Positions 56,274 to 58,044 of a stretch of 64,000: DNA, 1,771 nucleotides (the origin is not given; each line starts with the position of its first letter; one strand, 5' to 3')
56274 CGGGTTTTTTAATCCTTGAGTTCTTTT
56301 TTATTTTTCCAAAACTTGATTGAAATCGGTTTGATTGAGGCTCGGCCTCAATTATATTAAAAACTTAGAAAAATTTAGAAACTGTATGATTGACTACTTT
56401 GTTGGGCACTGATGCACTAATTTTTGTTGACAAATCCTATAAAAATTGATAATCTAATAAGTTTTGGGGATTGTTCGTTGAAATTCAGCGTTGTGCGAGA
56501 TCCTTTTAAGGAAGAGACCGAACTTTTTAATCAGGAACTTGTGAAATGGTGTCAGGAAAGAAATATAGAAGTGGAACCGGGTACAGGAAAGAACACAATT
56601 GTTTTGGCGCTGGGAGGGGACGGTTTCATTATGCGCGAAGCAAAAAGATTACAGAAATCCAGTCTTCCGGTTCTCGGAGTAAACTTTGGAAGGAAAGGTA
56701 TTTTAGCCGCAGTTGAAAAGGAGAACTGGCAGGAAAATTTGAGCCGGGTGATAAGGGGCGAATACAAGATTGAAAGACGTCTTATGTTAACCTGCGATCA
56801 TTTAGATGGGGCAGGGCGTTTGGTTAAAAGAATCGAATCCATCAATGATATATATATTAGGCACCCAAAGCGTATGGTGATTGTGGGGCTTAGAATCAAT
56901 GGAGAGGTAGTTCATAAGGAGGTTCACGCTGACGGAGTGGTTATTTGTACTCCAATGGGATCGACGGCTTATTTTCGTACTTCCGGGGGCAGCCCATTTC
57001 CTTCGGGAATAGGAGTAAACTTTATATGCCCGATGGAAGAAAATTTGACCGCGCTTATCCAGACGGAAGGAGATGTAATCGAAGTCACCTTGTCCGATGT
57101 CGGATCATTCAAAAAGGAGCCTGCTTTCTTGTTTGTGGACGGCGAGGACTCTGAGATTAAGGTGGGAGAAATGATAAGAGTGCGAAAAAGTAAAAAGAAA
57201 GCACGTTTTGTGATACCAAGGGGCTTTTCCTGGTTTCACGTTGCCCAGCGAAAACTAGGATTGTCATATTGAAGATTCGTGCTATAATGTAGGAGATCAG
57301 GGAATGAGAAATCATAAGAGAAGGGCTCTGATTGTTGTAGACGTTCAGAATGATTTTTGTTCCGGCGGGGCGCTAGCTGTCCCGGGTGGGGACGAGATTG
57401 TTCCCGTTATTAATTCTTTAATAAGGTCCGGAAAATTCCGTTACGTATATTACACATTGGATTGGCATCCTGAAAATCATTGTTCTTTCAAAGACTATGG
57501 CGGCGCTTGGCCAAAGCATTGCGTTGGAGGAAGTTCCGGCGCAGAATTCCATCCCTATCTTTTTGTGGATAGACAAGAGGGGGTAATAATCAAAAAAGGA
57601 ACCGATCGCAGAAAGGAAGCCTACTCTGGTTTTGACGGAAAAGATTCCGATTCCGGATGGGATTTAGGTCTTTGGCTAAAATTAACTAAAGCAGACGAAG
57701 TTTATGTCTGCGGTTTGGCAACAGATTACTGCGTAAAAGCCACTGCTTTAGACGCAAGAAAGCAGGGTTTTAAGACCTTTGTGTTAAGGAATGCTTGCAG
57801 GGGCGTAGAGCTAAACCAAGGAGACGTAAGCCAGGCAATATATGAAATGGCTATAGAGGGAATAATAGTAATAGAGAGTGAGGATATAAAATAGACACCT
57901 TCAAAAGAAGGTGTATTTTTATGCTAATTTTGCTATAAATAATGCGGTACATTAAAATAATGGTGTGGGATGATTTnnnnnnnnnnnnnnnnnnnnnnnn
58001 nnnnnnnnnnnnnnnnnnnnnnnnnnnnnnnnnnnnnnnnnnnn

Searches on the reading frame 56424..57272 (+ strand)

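Call 77: search_protein_families(library=pfam, proteins=[window:56424-57272:+], max_evalue=0.001)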
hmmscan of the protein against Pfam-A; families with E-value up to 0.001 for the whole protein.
window:56424-57272:+ (282 aa): 2 families
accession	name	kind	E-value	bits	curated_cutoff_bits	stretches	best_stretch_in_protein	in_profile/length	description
PF20143.4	NAD_kinase_C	-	2.5e-11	43.8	23.7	1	146-263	9-124/126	ATP-NAD kinase C-terminal domain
PF01513.26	NAD_kinase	-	3.3e-11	44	25.5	1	58-114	74-130/130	ATP-NAD kinase N-terminal domain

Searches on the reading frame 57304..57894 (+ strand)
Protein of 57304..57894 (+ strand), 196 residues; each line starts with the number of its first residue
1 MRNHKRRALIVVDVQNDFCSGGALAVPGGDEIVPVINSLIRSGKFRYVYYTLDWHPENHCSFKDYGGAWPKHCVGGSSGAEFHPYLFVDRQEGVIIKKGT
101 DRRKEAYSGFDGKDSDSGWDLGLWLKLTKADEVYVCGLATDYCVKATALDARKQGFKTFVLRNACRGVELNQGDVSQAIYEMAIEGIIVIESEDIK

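Call 77: search_protein_families(library=pfam, proteins=[window:57304-57894:+], max_evalue=0.001)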
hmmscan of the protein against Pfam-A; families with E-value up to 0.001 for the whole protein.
window:57304-57894:+ (196 aa): 1 family
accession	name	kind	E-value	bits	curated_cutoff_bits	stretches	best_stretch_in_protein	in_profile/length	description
PF00857.26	Isochorismatase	-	1.1e-27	97.7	27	1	8-194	2-175/175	Isochorismatase domain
